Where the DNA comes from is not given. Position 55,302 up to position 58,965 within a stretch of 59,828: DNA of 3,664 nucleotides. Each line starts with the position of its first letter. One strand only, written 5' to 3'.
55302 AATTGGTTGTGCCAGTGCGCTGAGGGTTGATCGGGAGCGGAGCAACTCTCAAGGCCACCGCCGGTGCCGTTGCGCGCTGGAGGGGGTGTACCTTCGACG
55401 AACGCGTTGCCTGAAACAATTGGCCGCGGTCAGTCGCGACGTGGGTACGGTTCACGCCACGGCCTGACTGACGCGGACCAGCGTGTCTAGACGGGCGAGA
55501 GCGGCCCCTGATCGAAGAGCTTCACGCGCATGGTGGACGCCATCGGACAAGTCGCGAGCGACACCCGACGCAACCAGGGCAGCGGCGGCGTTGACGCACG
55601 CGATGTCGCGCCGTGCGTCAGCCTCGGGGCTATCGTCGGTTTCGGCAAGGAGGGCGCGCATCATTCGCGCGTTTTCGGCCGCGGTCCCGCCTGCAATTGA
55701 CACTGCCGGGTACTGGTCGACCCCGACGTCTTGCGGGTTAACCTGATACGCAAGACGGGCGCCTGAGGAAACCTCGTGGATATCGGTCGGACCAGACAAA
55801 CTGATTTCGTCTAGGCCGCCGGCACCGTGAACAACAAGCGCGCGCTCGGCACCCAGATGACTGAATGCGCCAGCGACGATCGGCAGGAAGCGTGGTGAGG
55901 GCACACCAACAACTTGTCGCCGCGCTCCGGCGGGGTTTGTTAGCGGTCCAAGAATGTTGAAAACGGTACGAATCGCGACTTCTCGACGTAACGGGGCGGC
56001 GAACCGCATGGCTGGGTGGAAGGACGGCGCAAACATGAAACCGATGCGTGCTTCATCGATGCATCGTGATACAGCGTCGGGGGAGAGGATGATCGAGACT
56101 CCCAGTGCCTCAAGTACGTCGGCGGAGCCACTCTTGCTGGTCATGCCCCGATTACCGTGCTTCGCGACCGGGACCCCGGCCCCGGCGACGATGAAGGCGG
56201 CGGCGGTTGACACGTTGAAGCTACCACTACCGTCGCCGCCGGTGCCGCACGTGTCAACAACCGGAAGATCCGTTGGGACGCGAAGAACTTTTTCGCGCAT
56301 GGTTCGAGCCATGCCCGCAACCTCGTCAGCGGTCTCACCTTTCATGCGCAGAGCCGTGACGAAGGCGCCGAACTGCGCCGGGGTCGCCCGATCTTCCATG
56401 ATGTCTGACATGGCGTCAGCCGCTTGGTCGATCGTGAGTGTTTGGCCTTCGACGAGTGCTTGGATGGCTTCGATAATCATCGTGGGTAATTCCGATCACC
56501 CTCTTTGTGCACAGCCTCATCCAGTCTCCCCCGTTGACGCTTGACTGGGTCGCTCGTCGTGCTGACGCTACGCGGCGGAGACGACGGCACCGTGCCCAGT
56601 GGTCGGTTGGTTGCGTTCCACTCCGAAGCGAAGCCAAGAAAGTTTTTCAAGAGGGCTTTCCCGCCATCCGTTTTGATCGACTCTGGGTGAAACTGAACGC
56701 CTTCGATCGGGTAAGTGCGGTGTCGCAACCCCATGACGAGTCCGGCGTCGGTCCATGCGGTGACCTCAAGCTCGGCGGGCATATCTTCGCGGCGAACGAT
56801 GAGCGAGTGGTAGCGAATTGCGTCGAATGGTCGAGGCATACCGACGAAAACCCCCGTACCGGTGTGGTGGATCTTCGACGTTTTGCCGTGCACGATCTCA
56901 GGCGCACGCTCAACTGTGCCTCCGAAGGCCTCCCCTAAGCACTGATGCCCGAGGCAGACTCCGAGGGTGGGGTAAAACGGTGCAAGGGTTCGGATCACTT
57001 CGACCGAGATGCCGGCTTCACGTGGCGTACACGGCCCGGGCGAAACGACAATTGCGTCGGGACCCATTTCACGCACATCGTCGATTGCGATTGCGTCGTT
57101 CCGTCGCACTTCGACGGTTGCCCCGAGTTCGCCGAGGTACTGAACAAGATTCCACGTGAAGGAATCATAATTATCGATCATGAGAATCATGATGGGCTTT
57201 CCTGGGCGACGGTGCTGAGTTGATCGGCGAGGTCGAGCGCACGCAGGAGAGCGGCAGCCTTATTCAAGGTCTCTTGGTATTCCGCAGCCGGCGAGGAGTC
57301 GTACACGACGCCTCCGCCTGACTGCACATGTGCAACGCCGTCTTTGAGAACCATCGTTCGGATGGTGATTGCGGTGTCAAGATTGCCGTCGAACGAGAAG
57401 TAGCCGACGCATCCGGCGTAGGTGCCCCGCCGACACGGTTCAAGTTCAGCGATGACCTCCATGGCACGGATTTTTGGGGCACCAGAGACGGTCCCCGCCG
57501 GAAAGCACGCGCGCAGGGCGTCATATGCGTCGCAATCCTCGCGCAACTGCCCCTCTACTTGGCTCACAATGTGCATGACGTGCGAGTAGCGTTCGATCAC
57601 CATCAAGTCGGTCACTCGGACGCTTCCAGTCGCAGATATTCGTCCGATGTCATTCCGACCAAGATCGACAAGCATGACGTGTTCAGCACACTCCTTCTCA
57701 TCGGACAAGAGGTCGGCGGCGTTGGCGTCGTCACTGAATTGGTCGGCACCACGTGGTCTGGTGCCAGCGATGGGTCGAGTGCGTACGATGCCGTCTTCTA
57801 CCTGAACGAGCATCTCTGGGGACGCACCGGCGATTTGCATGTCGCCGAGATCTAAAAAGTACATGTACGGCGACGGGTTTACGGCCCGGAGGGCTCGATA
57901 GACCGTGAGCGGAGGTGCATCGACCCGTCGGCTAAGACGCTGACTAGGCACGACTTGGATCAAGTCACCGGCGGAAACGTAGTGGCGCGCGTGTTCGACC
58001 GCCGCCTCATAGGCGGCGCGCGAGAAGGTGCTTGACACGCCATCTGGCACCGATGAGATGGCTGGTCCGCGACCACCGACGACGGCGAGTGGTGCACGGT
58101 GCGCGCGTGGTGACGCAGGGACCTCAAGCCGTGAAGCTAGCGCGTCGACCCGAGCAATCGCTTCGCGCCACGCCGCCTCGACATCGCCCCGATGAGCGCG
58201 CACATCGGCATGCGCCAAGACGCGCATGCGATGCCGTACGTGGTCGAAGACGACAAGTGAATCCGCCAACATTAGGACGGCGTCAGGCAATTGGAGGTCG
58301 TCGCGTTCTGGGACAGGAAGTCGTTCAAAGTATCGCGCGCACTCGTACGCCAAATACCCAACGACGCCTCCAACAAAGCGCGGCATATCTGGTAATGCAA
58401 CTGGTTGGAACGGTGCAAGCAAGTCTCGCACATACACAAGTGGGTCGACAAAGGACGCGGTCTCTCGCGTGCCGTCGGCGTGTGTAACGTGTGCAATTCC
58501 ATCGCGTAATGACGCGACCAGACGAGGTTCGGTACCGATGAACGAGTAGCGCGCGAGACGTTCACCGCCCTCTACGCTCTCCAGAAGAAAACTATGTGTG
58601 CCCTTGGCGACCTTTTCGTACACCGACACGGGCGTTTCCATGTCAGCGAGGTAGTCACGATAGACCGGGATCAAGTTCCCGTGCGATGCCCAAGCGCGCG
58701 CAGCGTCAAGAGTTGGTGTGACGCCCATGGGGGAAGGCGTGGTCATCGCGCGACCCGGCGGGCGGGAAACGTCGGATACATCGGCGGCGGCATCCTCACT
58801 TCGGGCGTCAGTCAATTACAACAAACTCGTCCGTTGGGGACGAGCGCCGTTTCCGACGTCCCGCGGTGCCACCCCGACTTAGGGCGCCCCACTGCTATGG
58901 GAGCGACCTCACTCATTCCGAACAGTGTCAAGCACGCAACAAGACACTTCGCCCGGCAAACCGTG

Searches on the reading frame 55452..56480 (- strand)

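Call 50: search_protein_families(library=pfam, proteins=[window:55452-56480:-], max_evalue=0.000001)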
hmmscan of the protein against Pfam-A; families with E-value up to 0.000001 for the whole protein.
window:55452-56480:- (342 aa): 2 families
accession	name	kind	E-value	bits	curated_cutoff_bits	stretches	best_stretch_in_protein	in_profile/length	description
PF00591.27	Glycos_transf_3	-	1.8e-88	296.9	27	1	73-328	3-253/253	Glycosyl transferase family, a/b domain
PF02885.22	Glycos_trans_3N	-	4.2e-23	81.3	26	1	4-64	2-62/63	Glycosyl transferase family, helical bundle domain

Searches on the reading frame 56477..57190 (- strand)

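Call 50: search_protein_families(library=pfam, proteins=[window:56477-57190:-], max_evalue=0.000001)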
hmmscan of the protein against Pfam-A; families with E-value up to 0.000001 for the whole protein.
window:56477-57190:- (237 aa): 2 families
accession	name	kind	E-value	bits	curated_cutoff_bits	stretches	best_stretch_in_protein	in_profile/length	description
PF00117.34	GATase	-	2.4e-58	197.4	22.8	1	3-185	1-187/190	Glutamine amidotransferase class-I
PF07722.19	Peptidase_C26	-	1.1e-07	32.3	20.5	0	72-170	105-219/219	Peptidase C26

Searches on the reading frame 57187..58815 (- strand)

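Call 50: search_protein_families(library=pfam, proteins=[window:57187-58815:-], max_evalue=0.000001)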
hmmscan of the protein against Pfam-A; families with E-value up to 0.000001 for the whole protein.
window:57187-58815:- (542 aa): 2 families
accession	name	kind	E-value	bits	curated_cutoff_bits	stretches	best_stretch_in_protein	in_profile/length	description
PF00425.24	Chorismate_bind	-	3.9e-92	308.9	27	1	266-519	2-257/257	chorismate binding enzyme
PF04715.19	Anth_synt_I_N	-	1e-36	126.7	23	1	58-197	1-138/140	Anthranilate synthase component I, N terminal region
